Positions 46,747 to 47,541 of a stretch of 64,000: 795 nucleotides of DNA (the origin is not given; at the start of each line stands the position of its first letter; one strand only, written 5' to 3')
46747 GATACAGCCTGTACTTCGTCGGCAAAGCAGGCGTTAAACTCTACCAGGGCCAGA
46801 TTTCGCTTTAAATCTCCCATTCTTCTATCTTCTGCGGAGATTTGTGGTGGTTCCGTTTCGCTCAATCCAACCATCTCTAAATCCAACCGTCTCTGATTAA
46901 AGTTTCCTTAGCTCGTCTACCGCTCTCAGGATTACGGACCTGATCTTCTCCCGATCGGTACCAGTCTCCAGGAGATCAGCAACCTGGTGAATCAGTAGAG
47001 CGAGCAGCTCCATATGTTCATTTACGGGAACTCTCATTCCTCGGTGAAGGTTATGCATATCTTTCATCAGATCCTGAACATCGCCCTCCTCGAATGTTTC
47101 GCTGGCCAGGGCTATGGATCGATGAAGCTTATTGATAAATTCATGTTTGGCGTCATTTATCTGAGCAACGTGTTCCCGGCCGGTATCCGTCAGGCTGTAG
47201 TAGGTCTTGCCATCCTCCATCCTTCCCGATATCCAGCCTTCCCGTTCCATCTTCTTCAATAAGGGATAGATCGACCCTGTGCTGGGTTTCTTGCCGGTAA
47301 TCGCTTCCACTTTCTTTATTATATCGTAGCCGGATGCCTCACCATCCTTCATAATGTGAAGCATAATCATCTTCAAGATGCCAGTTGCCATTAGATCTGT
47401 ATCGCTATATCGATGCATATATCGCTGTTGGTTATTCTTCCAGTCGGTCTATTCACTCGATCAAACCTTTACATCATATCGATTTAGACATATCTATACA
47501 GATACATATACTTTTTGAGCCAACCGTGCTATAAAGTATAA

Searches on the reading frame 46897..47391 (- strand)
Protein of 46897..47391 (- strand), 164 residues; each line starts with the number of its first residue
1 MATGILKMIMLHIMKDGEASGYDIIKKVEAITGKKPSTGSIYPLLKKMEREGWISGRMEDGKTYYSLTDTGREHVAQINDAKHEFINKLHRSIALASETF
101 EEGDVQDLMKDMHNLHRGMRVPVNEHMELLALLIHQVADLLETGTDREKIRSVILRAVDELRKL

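Call 5: search_protein_families(library=pfam, proteins=[window:46897-47391:-], max_evalue=0.001)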
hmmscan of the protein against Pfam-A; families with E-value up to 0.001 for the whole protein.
window:46897-47391:- (164 aa): 1 family
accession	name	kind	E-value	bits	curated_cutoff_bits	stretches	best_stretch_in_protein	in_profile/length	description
PF03551.20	PadR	-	3e-16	59.6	27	1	10-76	1-74/75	Transcriptional regulator PadR-like family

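Call 11: find_encoding_contigs(protein=window:46897-47391:-, flank=10000, max_places=10)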
Protein window:46897-47391:- (164 aa): no gene with exactly this product is on record in the collection.

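Call 12: find_homologous_proteins(query=window:46900-47391:-, max_evalue=0.00001)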
Query window:46900-47391:- (164 aa): 33 proteins with E <= 0.00001 among 47 candidates.
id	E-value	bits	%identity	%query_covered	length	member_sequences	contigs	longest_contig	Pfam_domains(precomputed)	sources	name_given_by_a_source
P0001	6.0e-101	353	100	100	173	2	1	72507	PF03551.21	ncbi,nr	ncbi:MAG: PadR family transcriptional regulator [Methanotrichaceae archaeon]|nr:PadR family transcri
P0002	2.5e-90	318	91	100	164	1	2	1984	PF03551.21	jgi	jgi:DNA-binding PadR family transcriptional regulator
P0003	1.9e-88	312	88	100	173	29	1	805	PF03551.21,PF25673.2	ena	-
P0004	9.5e-86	304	85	100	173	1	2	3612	PF03551.21,PF25673.2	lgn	-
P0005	1.6e-85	303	87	100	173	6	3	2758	PF03551.21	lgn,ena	-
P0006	1.3e-83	297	86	100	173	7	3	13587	PF03551.21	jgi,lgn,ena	-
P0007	6.1e-83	294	84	100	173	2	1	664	PF03551.21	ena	-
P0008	4.9e-81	288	82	100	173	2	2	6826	PF03551.21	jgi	jgi:DNA-binding PadR family transcriptional regulator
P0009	1.3e-80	287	84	96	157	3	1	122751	PF03551.21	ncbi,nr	ncbi:MAG: Transcriptional regulator PadR-like family protein [Methanosaeta sp. PtaU1.Bin112]|nr:MAG:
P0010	7.3e-77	275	80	100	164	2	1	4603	PF03551.21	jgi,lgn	jgi:formylmethanofuran dehydrogenase subunit E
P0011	5.2e-70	252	74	100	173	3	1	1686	PF03551.21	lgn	-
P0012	2.5e-67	244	68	100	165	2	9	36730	PF03551.21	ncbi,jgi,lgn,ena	jgi:formylmethanofuran dehydrogenase subunit E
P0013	1.9e-66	241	68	100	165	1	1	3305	PF03551.21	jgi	jgi:DNA-binding PadR family transcriptional regulator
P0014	3.6e-66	240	68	100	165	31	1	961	PF03551.21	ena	-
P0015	8.1e-66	239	70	100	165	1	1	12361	PF03551.21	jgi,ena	jgi:formylmethanofuran dehydrogenase subunit E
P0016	1.0e-65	239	68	100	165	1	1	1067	PF03551.21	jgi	-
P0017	4.4e-63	230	64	100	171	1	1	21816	PF03551.21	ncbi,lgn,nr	ncbi:MAG: PadR family transcriptional regulator [Methanotrichaceae archaeon]|nr:PadR family transcri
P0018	2.8e-61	224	64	100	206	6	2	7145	PF03551.21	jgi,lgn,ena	-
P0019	8.9e-61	223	65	100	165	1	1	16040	PF03551.21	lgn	-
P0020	4.9e-57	210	62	96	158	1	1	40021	PF03551.21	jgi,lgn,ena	-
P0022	1.8e-45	173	73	63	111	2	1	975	PF03551.21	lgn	-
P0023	1.0e-31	128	46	100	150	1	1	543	PF03551.21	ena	-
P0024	2.0e-31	127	43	100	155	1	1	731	PF03551.21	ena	-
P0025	1.0e-30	125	44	100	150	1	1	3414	PF03551.21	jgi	jgi:DNA-binding PadR family transcriptional regulator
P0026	2.0e-30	124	45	100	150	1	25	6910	PF03551.21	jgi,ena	-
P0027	3.5e-30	123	45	100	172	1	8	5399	PF03551.21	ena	-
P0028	1.2e-29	121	45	100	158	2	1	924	PF03551.21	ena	-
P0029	7.9e-27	112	43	95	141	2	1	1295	PF03551.21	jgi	jgi:DNA-binding PadR family transcriptional regulator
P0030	7.3e-26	109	41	100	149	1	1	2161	PF03551.21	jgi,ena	-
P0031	2.3e-25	108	41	100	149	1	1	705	PF03551.21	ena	-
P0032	7.7e-23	99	39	96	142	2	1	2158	PF03551.21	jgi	-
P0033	1.0e-22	99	39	98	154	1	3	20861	PF03551.21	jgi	jgi:DNA-binding PadR family transcriptional regulator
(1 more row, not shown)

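Call 13: find_encoding_contigs(protein=P0009, flank=10000, max_places=3)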
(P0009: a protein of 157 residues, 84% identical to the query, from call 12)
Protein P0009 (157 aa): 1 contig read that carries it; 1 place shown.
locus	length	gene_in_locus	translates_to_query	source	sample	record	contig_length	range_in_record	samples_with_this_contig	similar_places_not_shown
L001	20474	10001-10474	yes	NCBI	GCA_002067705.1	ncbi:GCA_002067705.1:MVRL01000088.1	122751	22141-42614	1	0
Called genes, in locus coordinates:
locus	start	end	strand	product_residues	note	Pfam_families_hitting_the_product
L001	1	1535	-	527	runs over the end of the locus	PF00496:SBP_bac_5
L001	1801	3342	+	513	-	PF00496:SBP_bac_5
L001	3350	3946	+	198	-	PF01613:Flavin_Reduct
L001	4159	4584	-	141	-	PF13555:AAA_29 (weak), PF00005:ABC_tran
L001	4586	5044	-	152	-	PF01032:FecCD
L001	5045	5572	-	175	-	PF01032:FecCD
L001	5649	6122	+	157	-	PF13508:Acetyltransf_7 (weak)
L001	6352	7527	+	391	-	PF01497:Peripla_BP_2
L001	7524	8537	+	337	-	PF08100:Dimerisation, PF00891:Methyltransf_2, PF13489:Methyltransf_23 (weak), PF13847:Methyltransf_31 (faint), PF08241:Methyltransf_11 (faint), PF08242:Methyltransf_12, PF13649:Methyltransf_25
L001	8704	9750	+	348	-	PF02663:FmdE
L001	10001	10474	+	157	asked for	PF03551:PadR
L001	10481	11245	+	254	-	PF02663:FmdE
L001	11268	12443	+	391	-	PF01209:Ubie_methyltran, PF01728:FtsJ (weak), PF03848:TehB (weak), PF08241:Methyltransf_11, PF08242:Methyltransf_12, PF13649:Methyltransf_25, PF13847:Methyltransf_31, PF01980:TrmO_N, +1 more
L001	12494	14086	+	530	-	PF00496:SBP_bac_5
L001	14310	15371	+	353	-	PF01032:FecCD, PF00950:ABC-3 (weak)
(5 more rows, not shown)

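Call 14: find_encoding_contigs(protein=P0012, flank=10000, max_places=4)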
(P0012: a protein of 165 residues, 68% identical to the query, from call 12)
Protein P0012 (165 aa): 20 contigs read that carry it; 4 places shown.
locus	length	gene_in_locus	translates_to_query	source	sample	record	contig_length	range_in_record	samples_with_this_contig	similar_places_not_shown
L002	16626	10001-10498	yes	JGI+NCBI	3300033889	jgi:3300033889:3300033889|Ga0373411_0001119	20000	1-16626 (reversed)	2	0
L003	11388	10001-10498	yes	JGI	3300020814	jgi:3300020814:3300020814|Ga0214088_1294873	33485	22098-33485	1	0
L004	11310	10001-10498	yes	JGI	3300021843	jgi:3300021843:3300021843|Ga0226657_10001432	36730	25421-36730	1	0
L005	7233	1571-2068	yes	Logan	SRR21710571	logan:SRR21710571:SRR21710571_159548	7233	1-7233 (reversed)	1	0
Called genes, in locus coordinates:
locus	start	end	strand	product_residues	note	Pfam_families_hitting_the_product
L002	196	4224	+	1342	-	PF01869:BcrAD_BadFG, PF05378:Hydant_A_N (weak), PF09989:DUF2229, PF06050:HGD-D (faint)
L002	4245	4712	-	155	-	PF12802:MarR_2, PF01047:MarR, PF13463:HTH_27 (faint)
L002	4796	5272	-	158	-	PF01325:Fe_dep_repress, PF02742:Fe_dep_repr_C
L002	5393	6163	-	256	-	PF00005:ABC_tran, PF13304:AAA_21 (faint)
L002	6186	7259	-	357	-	PF01032:FecCD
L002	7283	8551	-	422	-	PF01497:Peripla_BP_2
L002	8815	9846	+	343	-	PF08100:Dimerisation, PF00891:Methyltransf_2, PF13489:Methyltransf_23 (weak), PF08241:Methyltransf_11 (weak), PF08242:Methyltransf_12 (weak), PF13649:Methyltransf_25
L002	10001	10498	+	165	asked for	PF03551:PadR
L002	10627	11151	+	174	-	PF01209:Ubie_methyltran, PF13847:Methyltransf_31, PF08241:Methyltransf_11, PF08242:Methyltransf_12 (weak), PF13649:Methyltransf_25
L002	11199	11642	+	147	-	PF01554:MatE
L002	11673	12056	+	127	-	PF03023:MurJ (weak)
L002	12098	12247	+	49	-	-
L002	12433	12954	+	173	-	PF03551:PadR, PF25673:Terminase_7 (weak)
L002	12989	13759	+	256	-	PF02663:FmdE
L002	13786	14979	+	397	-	PF01209:Ubie_methyltran, PF05148:Methyltransf_8, PF03848:TehB (weak), PF08241:Methyltransf_11, PF08242:Methyltransf_12 (weak), PF13649:Methyltransf_25, PF13847:Methyltransf_31, PF01980:TrmO_N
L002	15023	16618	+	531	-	PF00496:SBP_bac_5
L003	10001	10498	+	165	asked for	PF03551:PadR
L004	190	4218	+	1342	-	PF01869:BcrAD_BadFG, PF05378:Hydant_A_N (weak), PF09989:DUF2229, PF06050:HGD-D (faint)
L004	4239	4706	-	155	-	PF12802:MarR_2, PF01047:MarR, PF13463:HTH_27 (faint)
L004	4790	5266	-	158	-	PF01325:Fe_dep_repress, PF02742:Fe_dep_repr_C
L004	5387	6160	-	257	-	PF00005:ABC_tran, PF13304:AAA_21 (faint)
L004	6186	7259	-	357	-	PF01032:FecCD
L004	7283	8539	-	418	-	PF01497:Peripla_BP_2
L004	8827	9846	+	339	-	PF08100:Dimerisation, PF00891:Methyltransf_2, PF13489:Methyltransf_23 (weak), PF08241:Methyltransf_11 (weak), PF08242:Methyltransf_12 (weak), PF13649:Methyltransf_25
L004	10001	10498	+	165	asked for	PF03551:PadR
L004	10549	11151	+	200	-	PF05148:Methyltransf_8 (faint), PF01209:Ubie_methyltran, PF13847:Methyltransf_31, PF08241:Methyltransf_11, PF08242:Methyltransf_12 (weak), PF13649:Methyltransf_25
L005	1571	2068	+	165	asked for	PF03551:PadR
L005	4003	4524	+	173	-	PF03551:PadR, PF25673:Terminase_7 (weak)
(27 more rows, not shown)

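Call 15: find_encoding_contigs(protein=P0017, flank=10000, max_places=3)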
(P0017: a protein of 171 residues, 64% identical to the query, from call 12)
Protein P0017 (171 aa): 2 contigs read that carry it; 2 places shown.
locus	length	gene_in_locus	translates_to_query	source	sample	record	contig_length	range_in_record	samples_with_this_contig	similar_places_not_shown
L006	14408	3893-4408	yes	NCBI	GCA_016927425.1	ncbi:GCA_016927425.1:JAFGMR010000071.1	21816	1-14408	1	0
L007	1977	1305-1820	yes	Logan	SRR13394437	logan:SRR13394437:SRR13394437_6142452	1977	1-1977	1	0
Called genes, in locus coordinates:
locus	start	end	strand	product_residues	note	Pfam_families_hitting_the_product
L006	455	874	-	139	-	PF27307:MJ0565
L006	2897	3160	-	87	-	PF04023:FeoA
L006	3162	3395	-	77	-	PF04023:FeoA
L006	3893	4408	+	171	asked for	PF03551:PadR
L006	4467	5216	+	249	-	PF02663:FmdE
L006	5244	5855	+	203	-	PF01209:Ubie_methyltran, PF13847:Methyltransf_31, PF08241:Methyltransf_11, PF08242:Methyltransf_12 (weak), PF13649:Methyltransf_25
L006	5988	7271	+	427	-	PF01554:MatE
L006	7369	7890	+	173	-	PF01980:TrmO_N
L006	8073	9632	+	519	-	PF00496:SBP_bac_5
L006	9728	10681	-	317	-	PF00490:ALAD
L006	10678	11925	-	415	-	PF05201:GlutR_N, PF01488:Shikimate_DH, PF00745:GlutR_dimer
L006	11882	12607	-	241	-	PF13241:NAD_binding_7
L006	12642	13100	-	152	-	PF13404:HTH_AsnC-type (faint), PF22451:NirdL-like_HTH, PF17805:AsnC_trans_reg2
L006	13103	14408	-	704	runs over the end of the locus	PF05048:NosD, PF13229:Beta_helix, PF05048:NosD, PF13229:Beta_helix, PF05048:NosD, PF13229:Beta_helix, PF05048:NosD, PF13229:Beta_helix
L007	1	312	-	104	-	?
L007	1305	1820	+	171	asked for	PF03551:PadR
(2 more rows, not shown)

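Call 16: find_encoding_contigs(protein=P0020, flank=10000, max_places=3)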
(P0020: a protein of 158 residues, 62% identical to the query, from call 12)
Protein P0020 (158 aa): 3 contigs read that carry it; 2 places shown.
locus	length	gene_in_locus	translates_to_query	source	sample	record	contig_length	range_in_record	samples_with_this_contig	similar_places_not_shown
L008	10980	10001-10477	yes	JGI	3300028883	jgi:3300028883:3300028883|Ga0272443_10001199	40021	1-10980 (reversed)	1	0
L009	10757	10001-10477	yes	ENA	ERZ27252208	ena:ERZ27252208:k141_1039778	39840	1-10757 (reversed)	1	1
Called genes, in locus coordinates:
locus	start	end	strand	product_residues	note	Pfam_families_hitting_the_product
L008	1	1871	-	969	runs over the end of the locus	PF13424:TPR_12, PF24885:TPR_NPHP3, PF13374:TPR_10, PF13424:TPR_12, PF13374:TPR_10 (weak), PF13424:TPR_12, PF24885:TPR_NPHP3, PF13374:TPR_10, +10 more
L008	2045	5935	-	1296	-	PF02514:CobN-Mg_chel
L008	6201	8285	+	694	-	PF00493:MCM (faint), PF01078:Mg_chelatase, PF07728:AAA_5 (weak), PF17863:AAA_lid_2, PF26791:AAPxQ, PF00092:VWA (weak), PF13519:VWA_2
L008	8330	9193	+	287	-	PF00005:ABC_tran, PF13304:AAA_21 (weak), PF27102:NodI_C (weak)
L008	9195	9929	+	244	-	PF01061:ABC2_membrane, PF12698:ABC2_membrane_3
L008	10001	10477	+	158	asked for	PF03551:PadR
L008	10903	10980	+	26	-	?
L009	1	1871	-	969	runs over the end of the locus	PF13424:TPR_12, PF24885:TPR_NPHP3, PF13374:TPR_10, PF13424:TPR_12, PF13374:TPR_10 (weak), PF13424:TPR_12, PF24885:TPR_NPHP3, PF13374:TPR_10, +10 more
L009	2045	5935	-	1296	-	PF02514:CobN-Mg_chel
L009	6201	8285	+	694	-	PF00493:MCM (faint), PF01078:Mg_chelatase, PF07728:AAA_5 (weak), PF17863:AAA_lid_2, PF26791:AAPxQ, PF00092:VWA (weak), PF13519:VWA_2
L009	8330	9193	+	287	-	PF00005:ABC_tran, PF13304:AAA_21 (weak), PF27102:NodI_C (weak)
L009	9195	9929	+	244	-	PF01061:ABC2_membrane, PF12698:ABC2_membrane_3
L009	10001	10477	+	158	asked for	PF03551:PadR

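Call 21: find_related_loci(query=A1, collection=genome_contigs, flank=10000)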
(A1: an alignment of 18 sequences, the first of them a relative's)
Query A1 (173 aa) in genome_contigs; peptide patterns used: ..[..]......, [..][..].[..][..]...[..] (x = any residue, [..] = any of these).
598 stretches matched a pattern (row limit reached: there are more); 330 encode a relative of the query (tblastn E <= 1e-3); the best 80 are kept; 80 distinct loci.
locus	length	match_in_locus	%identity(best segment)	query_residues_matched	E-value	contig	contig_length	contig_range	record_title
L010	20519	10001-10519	84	1-173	4e-98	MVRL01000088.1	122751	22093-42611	MAG: Methanosaeta sp. PtaU1.Bin112 A4E49_contig000088, whole genome shotgun sequence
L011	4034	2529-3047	86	1-173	2e-98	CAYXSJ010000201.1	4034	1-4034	MAG TPA_asm: uncultured Methanotrichaceae archaeon isolate SRP192927_co7_42 genome assembly, contig: NODE_56620_length_4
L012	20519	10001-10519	79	1-173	9e-88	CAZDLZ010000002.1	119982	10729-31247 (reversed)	MAG TPA_asm: uncultured Methanotrichaceae archaeon isolate binchicken_co113_257 genome assembly, contig: NODE_145_length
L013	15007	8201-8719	86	1-173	4e-99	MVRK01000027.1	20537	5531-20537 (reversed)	MAG: Methanosaeta sp. PtaU1.Bin060 A4E48_contig000027, whole genome shotgun sequence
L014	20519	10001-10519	62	1-173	3e-68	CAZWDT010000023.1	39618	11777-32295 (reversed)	MAG TPA_asm: uncultured Methanotrichaceae archaeon isolate SRP178699_co1_133 genome assembly, contig: NODE_957_length_39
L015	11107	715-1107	72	1-131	9e-65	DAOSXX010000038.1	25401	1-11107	MAG TPA_asm: Methanothrix sp. isolate AMR_MDS_2100 NODE_1248_length_25401_cov_60.887122, whole genome shotgun sequence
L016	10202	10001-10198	91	1-66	1e-35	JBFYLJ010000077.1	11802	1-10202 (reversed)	MAG: Methanothrix sp. isolate PPR_0032 PPR_0032.fa_k121_910911, whole genome shotgun sequence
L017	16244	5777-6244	40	1-173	6e-34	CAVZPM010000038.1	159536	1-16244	MAG: Candidatus Bathyarchaeota archaeon isolate MFD02809.bin.2.176 genome assembly, contig: contig_94261, whole genome s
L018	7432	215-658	41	10-173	5e-33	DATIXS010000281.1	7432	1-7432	MAG TPA_asm: Candidatus Acidoferrum sp. isolate SMAG_U15255 k141_5275935, whole genome shotgun sequence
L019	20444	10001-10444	40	10-173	8e-32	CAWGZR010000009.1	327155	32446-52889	MAG: Candidatus Bathyarchaeota archaeon isolate MFD01476.bin.1.243 genome assembly, contig: contig_35419, whole genome s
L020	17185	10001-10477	41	2-173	6e-31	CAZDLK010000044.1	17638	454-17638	MAG TPA_asm: uncultured Candidatus Bathyarchaeia archaeon isolate binchicken_co27_437 genome assembly, contig: NODE_5653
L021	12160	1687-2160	37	1-173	2e-28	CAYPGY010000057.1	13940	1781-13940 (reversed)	MAG TPA_asm: uncultured Candidatus Bathyarchaeia archaeon isolate SRP167436_co1_131 genome assembly, contig: NODE_7180_l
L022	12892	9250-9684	36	10-173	9e-27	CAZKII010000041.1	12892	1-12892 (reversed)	MAG TPA_asm: uncultured Thermoplasmata archaeon isolate SRP141559_co1_83 genome assembly, contig: NODE_2733_length_12892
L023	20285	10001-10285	46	1-95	4e-24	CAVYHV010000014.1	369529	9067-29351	MAG: Candidatus Bathyarchaeota archaeon isolate MFD03726.bin.1.202 genome assembly, contig: contig_33691, whole genome s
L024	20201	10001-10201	57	1-65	2e-18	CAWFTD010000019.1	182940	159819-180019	MAG: Candidatus Bathyarchaeota archaeon isolate MFD00709.bin.2.110 genome assembly, contig: contig_56610, whole genome s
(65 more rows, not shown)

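Call 33: search_protein_families(library=pfam, proteins=[L017:6259-7230:+, L017:7236-8078:+, L022:9699-10682:+, L022:10630-11520:+, L014:10524-11975:+, L014:12047-13444:+, L014:13441-14022:+, L014:14203-15759:+, L013:4844-6235:+, L013:6238-7848:+], max_evalue=0.00001)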
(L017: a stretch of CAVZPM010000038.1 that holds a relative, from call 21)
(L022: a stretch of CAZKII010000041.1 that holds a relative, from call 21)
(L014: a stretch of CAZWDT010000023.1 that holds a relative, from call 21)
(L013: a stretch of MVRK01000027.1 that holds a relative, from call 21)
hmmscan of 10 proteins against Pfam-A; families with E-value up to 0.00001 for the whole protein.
L017:6259-7230:+ (323 aa): 3 families
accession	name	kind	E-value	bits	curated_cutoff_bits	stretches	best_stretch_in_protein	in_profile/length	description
PF00005.33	ABC_tran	-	1.2e-35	123.5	25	1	21-164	1-136/137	ABC transporter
PF13732.12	DrrA1-3_C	-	4.1e-12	47.1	27.4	1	218-305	1-81/81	ATP-binding protein DrrA1-3-like, C-terminal domain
PF13304.12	AAA_21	-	1.6e-08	35.5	27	0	136-194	237-298/304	AAA domain, putative AbiEii toxin, Type IV TA system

L017:7236-8078:+ (280 aa): 2 families
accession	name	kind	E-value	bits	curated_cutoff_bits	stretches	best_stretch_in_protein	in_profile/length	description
PF01061.29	ABC2_membrane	-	3.8e-27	95.7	26.9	1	7-230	3-207/211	ABC-2 type transporter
PF12698.13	ABC2_membrane_3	-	7.8e-19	68.4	31.6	1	63-271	158-346/347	ABC-2 family transporter protein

L022:9699-10682:+ (327 aa): 3 families
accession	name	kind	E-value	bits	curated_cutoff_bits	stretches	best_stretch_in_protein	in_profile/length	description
PF00005.33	ABC_tran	-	9.5e-36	123.8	25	1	21-163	2-136/137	ABC transporter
PF13732.12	DrrA1-3_C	-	4e-14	53.5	27.4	1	217-305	1-81/81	ATP-binding protein DrrA1-3-like, C-terminal domain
PF13304.12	AAA_21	-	1.6e-11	45.3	27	1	127-193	229-298/304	AAA domain, putative AbiEii toxin, Type IV TA system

L022:10630-11520:+ (296 aa): 2 families
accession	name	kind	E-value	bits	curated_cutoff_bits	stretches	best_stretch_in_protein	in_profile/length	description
PF01061.29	ABC2_membrane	-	3.5e-25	89.2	26.9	1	22-247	2-208/211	ABC-2 type transporter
PF12698.13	ABC2_membrane_3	-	6e-13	49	31.6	1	81-288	160-347/347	ABC-2 family transporter protein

L014:10524-11975:+ (483 aa): 5 families
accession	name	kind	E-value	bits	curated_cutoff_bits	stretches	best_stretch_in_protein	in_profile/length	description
PF02663.19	FmdE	-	1.5e-33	116.2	22.9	1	57-200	1-132/133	FmdE, Molybdenum formylmethanofuran dehydrogenase operon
PF13847.12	Methyltransf_31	-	1.5e-17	64.1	27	1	323-441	2-118/145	Methyltransferase domain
PF08241.18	Methyltransf_11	-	4.2e-14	53.4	21.2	1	329-432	1-95/95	Methyltransferase domain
PF13649.12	Methyltransf_25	-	8e-13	49.3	27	1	329-428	2-97/97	Methyltransferase domain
PF01209.24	Ubie_methyltran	-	3.4e-11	43.4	20.1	1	321-439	44-158/233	ubiE/COQ5 methyltransferase family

L014:12047-13444:+ (465 aa): 1 family
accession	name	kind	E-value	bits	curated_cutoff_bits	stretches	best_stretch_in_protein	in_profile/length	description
PF01554.23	MatE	-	1.6e-44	151.9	24.9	2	24-184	1-161/161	MatE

L014:13441-14022:+ (193 aa): 1 family
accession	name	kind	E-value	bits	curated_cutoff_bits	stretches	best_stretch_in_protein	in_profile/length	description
PF01980.22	TrmO_N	-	3.1e-26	92.3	26.8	1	57-168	5-114/116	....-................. O N-terminal domain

L014:14203-15759:+ (518 aa): 1 family
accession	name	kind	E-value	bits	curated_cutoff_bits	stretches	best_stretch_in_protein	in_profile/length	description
PF00496.27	SBP_bac_5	-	6.2e-77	259.6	32.4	1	81-421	3-355/368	Bacterial extracellular solute-binding proteins, family 5 Middle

L013:4844-6235:+ (463 aa): 2 families
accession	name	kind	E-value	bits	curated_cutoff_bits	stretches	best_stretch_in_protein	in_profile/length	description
PF01554.23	MatE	-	1.3e-43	148.9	24.9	2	24-184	1-161/161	MatE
PF03023.19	MurJ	-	3.8e-06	26.2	27.4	1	17-224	198-404/451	Lipid II flippase MurJ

L013:6238-7848:+ (536 aa): 1 family
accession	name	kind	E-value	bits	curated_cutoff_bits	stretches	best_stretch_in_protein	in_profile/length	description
PF00496.27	SBP_bac_5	-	5.1e-79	266.5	32.4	1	96-442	2-354/368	Bacterial extracellular solute-binding proteins, family 5 Middle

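Call 38: search_solved_structures(query=window:46900-47391:-, max_evalue=0.001, show_alignments=2)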
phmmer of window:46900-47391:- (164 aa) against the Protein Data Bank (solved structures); distinct sequences matched with E-value up to 0.001: 27.
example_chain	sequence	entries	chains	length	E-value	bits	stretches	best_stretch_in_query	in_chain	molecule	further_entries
3l7w_A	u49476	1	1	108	3.5e-08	37.1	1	5-78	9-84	Putative uncharacterized protein SMU.1704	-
4esb_A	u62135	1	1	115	2e-06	31.3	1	2-78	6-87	Transcriptional regulator, PadR family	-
5zqh_A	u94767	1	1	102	6.9e-06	29.6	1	3-76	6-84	PadR family transcriptional regulator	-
9h9y_A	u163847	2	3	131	1.1e-05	28.9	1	7-82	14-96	Transcriptional regulator, PadR-like family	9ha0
5x11_A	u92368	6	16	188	1.6e-05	28.4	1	5-75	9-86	Transcriptional regulator | PadR family transcriptional regulator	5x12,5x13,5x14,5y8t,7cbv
7qz7_A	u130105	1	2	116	2.1e-05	28.1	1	7-77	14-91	Transcriptional regulator, PadR-like family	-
8qdh_A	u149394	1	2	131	2.1e-05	28.1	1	7-81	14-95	Transcriptional regulator, PadR-like family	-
7qz8_A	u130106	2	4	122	2.2e-05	28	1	7-77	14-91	Transcriptional regulator, PadR-like family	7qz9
3f8b_A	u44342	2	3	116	2.8e-05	27.6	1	7-76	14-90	Transcriptional regulator, PadR-like family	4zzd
7qz5_A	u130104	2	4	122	3e-05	27.5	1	7-76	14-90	Transcriptional regulator, PadR-like family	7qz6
3f8c_A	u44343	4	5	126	3.4e-05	27.4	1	7-76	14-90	Transcriptional regulator, PadR-like family | Transcriptional regulator PadR family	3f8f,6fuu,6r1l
8zf1_A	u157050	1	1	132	3.9e-05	27.2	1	7-77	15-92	Transcriptional regulator, PadR-like family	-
9h9w_A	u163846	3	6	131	4.9e-05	26.8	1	7-76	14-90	Transcriptional regulator, PadR-like family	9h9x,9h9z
6i8n_A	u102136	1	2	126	5.1e-05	26.8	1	7-76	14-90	Transcriptional regulator, PadR-like family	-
8qdf_A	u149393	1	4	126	5.2e-05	26.8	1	7-75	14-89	Transcriptional regulator, PadR-like family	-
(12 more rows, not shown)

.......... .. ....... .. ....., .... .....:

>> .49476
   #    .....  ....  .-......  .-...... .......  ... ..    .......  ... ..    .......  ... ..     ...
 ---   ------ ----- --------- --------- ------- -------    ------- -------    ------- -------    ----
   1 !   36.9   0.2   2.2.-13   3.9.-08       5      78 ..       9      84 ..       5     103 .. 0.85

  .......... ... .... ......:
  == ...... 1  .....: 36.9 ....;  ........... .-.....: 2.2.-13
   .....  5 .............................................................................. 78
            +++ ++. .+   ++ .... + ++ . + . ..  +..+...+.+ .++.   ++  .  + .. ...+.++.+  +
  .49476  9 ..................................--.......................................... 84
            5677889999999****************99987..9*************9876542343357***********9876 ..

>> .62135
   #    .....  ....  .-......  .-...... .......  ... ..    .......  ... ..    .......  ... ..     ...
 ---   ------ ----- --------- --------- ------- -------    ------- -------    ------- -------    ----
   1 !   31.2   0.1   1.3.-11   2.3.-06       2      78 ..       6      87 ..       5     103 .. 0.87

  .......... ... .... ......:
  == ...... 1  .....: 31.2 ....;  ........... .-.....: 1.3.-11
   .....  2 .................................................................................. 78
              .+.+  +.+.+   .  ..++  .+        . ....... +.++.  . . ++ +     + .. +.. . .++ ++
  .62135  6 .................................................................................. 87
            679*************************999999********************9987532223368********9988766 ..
